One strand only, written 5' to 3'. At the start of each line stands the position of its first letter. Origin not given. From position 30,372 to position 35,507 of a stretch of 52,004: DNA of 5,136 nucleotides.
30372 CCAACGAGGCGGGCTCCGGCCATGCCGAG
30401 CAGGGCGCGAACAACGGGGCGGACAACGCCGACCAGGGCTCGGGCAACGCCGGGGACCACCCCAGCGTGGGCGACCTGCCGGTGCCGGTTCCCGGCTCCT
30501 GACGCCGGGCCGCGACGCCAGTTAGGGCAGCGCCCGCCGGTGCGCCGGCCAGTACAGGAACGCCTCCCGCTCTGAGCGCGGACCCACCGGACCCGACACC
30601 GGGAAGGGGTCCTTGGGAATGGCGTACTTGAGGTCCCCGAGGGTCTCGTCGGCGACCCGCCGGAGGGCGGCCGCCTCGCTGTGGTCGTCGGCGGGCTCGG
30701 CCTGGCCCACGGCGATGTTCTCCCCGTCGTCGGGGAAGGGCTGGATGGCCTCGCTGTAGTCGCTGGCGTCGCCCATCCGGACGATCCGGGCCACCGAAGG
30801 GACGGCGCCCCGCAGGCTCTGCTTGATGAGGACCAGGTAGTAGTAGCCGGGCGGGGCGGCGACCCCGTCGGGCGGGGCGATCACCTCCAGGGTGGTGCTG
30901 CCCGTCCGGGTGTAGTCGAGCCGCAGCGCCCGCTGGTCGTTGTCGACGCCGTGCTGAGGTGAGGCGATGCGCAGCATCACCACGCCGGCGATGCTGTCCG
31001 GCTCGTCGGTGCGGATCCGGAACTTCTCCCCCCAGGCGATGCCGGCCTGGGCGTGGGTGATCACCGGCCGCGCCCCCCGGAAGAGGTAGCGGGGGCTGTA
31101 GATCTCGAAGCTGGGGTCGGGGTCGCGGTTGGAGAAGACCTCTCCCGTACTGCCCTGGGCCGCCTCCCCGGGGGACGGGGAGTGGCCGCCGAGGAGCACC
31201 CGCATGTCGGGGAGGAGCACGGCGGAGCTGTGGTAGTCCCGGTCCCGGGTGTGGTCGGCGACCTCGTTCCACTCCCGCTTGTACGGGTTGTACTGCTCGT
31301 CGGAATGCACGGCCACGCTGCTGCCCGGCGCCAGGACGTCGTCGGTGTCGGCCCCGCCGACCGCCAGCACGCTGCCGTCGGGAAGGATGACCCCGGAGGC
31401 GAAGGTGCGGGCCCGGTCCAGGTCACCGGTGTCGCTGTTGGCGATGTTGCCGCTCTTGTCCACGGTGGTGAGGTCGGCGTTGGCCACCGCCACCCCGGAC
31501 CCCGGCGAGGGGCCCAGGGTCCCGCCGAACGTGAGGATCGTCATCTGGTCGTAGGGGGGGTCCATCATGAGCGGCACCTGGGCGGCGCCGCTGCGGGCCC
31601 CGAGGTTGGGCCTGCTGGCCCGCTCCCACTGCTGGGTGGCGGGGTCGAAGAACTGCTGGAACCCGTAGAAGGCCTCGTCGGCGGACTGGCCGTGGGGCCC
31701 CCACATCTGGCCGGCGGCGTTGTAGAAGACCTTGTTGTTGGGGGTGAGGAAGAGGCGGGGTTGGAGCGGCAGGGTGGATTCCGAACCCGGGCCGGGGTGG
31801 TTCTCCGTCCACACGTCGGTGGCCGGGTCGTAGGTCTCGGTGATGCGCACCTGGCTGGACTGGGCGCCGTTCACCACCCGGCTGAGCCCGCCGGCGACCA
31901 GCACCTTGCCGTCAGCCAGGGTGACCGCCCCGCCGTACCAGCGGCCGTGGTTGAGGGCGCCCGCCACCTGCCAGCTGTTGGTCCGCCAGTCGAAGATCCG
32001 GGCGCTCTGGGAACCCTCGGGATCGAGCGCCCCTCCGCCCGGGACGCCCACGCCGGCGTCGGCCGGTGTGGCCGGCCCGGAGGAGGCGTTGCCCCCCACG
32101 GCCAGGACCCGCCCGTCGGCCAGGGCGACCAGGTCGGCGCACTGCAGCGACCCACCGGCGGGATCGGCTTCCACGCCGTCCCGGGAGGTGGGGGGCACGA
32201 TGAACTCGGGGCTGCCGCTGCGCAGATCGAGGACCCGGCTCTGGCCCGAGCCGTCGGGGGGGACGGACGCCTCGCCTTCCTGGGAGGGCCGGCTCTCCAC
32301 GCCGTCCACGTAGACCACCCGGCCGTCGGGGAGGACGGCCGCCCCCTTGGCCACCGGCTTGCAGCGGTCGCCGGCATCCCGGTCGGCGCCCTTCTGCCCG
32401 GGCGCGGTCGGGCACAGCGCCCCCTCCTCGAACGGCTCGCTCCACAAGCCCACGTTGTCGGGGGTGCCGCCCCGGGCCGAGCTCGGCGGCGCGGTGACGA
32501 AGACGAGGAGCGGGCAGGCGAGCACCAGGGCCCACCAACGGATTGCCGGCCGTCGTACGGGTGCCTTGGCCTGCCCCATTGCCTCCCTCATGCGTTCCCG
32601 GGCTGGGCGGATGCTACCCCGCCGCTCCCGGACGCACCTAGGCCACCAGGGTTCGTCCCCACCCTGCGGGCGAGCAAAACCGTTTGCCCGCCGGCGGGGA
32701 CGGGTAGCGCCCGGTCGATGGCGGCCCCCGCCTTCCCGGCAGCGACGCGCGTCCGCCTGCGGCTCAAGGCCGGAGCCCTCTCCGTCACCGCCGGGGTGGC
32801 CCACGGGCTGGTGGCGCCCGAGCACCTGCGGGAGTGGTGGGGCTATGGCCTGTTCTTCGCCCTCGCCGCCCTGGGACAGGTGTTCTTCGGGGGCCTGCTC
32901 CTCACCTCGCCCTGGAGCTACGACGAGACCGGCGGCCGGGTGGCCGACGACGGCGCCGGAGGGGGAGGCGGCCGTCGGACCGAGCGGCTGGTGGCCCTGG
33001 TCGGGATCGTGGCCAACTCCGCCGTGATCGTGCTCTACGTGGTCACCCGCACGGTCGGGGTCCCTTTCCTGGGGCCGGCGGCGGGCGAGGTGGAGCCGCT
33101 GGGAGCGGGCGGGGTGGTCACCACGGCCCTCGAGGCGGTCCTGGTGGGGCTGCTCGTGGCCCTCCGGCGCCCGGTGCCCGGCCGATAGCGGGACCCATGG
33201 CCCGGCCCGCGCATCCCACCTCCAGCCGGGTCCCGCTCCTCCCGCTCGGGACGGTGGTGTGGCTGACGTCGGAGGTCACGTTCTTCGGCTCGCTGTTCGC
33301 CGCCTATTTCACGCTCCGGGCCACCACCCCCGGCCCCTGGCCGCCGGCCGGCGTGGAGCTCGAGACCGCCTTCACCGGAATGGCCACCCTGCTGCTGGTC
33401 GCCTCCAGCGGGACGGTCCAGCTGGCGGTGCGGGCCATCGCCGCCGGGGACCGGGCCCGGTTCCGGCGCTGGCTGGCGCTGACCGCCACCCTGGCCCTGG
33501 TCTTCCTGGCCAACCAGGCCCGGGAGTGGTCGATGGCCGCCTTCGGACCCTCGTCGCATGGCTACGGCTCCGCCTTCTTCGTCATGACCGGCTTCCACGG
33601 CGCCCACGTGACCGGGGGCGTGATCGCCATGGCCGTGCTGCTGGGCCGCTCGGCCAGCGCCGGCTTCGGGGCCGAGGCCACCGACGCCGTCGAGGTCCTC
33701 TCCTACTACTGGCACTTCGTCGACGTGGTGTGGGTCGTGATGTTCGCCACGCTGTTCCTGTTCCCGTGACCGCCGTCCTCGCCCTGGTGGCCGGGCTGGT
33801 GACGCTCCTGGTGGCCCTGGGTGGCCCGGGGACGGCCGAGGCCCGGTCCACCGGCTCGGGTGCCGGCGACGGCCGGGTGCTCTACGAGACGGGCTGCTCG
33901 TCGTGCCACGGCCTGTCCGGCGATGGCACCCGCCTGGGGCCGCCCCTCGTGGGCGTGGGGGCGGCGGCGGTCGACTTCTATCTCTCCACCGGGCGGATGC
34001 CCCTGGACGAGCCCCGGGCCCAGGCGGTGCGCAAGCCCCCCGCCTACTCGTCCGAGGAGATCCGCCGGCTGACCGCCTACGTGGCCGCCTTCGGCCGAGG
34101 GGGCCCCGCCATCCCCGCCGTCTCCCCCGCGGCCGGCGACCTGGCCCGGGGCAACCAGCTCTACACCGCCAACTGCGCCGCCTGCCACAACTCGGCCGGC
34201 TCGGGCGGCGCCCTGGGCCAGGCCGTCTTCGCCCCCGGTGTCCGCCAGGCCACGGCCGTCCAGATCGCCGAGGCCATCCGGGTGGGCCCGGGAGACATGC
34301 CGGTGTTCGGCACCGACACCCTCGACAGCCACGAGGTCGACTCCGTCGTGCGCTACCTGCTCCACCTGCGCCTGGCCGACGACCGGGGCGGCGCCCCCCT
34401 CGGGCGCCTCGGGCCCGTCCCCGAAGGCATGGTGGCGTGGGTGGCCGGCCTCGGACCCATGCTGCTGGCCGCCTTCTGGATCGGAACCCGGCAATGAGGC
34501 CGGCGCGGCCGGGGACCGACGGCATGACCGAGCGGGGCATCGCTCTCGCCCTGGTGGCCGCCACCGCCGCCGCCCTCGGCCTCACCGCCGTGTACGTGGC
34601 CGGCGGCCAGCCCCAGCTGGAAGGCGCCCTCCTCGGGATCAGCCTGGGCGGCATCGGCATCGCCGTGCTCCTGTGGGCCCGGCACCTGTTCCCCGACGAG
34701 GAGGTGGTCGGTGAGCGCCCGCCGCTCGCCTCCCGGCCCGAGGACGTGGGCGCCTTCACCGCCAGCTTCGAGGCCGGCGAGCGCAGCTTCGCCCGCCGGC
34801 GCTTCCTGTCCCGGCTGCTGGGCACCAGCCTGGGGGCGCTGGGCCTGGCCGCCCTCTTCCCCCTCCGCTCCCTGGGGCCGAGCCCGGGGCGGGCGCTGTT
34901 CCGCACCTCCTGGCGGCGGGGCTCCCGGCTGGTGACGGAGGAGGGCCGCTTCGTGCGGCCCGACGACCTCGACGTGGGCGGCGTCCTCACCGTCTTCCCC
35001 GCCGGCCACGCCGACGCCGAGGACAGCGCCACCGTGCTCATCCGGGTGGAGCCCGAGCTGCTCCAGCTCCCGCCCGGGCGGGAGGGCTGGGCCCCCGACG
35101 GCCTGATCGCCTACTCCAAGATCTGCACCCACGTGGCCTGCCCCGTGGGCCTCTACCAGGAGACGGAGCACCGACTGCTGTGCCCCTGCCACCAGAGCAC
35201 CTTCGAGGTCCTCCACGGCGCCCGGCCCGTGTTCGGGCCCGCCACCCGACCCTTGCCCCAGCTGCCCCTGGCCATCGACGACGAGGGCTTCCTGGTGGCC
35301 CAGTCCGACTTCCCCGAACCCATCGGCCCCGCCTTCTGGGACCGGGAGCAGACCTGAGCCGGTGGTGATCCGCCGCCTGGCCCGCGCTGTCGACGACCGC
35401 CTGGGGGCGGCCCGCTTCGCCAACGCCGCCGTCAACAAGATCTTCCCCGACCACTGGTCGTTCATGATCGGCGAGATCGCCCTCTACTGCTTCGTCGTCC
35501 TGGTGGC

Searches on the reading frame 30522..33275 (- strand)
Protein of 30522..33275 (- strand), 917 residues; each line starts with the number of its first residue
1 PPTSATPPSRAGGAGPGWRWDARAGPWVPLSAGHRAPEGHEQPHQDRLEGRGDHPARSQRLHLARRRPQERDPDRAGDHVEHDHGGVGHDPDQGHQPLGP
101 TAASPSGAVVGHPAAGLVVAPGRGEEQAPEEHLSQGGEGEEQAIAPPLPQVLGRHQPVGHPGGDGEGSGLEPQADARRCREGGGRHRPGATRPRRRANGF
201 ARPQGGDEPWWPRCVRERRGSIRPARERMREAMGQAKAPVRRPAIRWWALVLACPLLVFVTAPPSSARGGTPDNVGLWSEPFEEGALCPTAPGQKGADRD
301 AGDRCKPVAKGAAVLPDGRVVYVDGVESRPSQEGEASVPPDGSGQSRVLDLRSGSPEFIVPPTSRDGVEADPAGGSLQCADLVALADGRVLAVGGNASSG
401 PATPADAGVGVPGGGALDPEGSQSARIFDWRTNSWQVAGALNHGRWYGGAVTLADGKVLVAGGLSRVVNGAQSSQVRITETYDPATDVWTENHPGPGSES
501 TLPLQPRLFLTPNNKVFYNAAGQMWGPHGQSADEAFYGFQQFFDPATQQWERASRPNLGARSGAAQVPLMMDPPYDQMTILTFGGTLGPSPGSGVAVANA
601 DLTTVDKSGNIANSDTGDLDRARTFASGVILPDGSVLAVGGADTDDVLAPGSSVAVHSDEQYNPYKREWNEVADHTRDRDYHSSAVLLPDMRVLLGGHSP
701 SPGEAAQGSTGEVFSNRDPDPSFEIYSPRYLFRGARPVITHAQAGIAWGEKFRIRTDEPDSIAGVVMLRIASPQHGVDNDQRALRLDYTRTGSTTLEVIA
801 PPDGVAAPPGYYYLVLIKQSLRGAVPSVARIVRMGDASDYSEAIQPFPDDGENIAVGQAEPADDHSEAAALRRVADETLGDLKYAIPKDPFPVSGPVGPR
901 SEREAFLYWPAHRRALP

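Call 29: search_protein_families(library=pfam, proteins=[window:30522-33275:-], max_evalue=0.001)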
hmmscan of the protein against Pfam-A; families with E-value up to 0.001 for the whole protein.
window:30522-33275:- (917 aa): 8 families
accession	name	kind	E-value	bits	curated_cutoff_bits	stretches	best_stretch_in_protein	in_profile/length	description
PF09118.17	GO-like_E_set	-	1.2e-15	58.1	25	1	736-834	1-100/100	Galactose oxidase-like, Early set domain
PF13964.12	Kelch_6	-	4.5e-11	42.8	25.3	0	445-491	2-42/50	Kelch motif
PF07250.17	Glyoxal_oxid_N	-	1.1e-07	31.8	37.5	0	408-466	78-138/243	Glyoxal oxidase N-terminus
PF25210.1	Kelch_FKB95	-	1.8e-06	28.3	70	1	414-499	49-129/268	FKB95, Kelch-repeats domain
PF24981.1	Beta-prop_ATRN-LZTR1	-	1.2e-05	25.2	50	1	413-698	5-280/289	Attractin/LZTR1 beta-propeller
PF07646.21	Kelch_2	-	1.3e-05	25.3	21.3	0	445-491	1-43/48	Kelch motif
PF13418.12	Kelch_4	-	2.8e-05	24.4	21.6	0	622-675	1-47/49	Galactose oxidase, central domain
PF01344.31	Kelch_1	-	5.1e-05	23.1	20.1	0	446-491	2-41/46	Kelch motif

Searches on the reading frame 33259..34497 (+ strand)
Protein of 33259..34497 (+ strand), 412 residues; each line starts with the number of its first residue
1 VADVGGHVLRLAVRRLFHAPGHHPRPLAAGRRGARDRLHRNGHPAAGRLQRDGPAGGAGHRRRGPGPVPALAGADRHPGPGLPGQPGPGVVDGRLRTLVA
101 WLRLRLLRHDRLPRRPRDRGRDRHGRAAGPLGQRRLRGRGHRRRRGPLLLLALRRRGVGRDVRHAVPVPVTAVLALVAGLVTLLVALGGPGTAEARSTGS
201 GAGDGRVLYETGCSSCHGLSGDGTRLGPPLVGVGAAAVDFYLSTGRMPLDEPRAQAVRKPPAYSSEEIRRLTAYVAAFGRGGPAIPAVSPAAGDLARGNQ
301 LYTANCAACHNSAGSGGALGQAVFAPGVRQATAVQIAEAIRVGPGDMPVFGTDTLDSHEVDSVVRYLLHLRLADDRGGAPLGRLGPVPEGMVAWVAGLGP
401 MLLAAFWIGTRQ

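Call 89: search_protein_families(library=pfam, proteins=[window:33259-34497:+], max_evalue=0.001)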
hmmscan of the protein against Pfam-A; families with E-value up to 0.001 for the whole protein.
window:33259-34497:+ (412 aa): 2 families
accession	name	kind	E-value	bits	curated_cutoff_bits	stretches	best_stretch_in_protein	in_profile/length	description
PF13442.11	Cytochrome_CBB3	-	7.9e-20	71.4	27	2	294-367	2-68/68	Cytochrome C oxidase, cbb3-type, subunit III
PF00034.26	Cytochrom_C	-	4.4e-15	57.2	21.3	2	296-370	2-89/90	Cytochrome c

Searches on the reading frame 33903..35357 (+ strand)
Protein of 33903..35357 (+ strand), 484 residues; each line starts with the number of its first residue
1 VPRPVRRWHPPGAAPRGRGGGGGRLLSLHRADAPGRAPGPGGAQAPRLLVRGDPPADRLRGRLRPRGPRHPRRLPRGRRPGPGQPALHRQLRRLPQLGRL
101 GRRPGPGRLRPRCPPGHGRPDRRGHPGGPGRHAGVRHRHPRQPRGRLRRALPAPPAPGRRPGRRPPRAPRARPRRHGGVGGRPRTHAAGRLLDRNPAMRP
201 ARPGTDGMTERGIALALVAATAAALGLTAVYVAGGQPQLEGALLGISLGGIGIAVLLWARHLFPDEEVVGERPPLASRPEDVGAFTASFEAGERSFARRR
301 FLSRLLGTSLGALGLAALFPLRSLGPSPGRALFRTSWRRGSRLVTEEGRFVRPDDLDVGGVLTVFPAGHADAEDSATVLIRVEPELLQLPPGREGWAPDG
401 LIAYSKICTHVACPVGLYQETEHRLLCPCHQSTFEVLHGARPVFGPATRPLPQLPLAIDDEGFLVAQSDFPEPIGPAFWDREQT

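Call 89: search_protein_families(library=pfam, proteins=[window:33903-35357:+], max_evalue=0.001)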
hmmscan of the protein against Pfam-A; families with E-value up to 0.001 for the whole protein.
window:33903-35357:+ (484 aa): 2 families
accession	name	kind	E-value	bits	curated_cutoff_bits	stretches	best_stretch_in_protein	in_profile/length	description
PF19297.4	QcrA_N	-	7.2e-10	39.1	27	1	239-329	98-191/222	QcrA subunit N-terminal region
PF00355.32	Rieske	-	1.3e-06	28.7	20.3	1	400-455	35-88/88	Rieske [2Fe-2S] domain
